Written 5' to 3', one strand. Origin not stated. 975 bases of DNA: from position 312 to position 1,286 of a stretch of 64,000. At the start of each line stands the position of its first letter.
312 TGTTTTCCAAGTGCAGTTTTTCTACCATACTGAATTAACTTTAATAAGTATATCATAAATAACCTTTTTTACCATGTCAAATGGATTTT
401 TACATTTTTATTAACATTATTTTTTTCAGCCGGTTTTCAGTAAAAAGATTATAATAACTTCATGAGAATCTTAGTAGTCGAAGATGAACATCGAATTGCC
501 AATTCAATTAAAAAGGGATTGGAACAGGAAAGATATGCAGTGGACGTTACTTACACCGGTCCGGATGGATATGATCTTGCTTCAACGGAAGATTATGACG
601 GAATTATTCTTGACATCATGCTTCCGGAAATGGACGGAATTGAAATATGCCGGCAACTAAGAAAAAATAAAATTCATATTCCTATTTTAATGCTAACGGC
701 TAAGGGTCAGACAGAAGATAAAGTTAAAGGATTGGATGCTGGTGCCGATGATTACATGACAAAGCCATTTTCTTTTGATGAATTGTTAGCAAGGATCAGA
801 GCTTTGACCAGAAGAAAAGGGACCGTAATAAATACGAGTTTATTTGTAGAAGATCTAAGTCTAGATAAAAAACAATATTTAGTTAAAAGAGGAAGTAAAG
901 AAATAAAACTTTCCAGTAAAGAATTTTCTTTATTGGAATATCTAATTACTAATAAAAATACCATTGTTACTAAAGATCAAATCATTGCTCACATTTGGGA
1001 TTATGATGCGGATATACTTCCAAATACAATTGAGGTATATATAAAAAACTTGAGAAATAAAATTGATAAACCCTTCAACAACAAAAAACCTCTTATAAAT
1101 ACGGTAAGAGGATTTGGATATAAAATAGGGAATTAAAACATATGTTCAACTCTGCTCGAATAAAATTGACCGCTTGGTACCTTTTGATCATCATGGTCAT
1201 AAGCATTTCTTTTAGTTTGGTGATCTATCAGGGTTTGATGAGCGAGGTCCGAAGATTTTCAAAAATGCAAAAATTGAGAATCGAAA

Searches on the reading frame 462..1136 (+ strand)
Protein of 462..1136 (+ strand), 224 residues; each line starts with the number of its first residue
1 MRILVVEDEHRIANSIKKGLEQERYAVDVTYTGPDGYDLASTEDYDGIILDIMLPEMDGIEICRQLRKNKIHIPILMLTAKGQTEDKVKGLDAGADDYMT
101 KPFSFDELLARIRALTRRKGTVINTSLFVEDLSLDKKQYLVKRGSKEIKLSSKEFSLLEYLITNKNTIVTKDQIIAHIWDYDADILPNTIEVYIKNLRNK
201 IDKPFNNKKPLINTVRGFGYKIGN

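Call 99: find_encoding_contigs(protein=window:462-1136:+, flank=10000, max_places=1)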
Protein window:462-1136:+ (224 aa): 4 contigs read that carry it; 1 place shown.
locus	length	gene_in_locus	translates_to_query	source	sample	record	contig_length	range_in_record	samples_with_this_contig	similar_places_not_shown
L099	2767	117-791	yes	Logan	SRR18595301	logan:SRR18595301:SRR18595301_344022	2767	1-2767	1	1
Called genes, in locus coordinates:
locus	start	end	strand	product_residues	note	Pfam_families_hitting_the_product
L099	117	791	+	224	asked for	PF00072:Response_reg, PF00486:Trans_reg_C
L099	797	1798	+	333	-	PF00512:HisKA, PF02518:HATPase_c, PF13589:HATPase_c_3 (weak), PF14501:HATPase_c_5 (weak)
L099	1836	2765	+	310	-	?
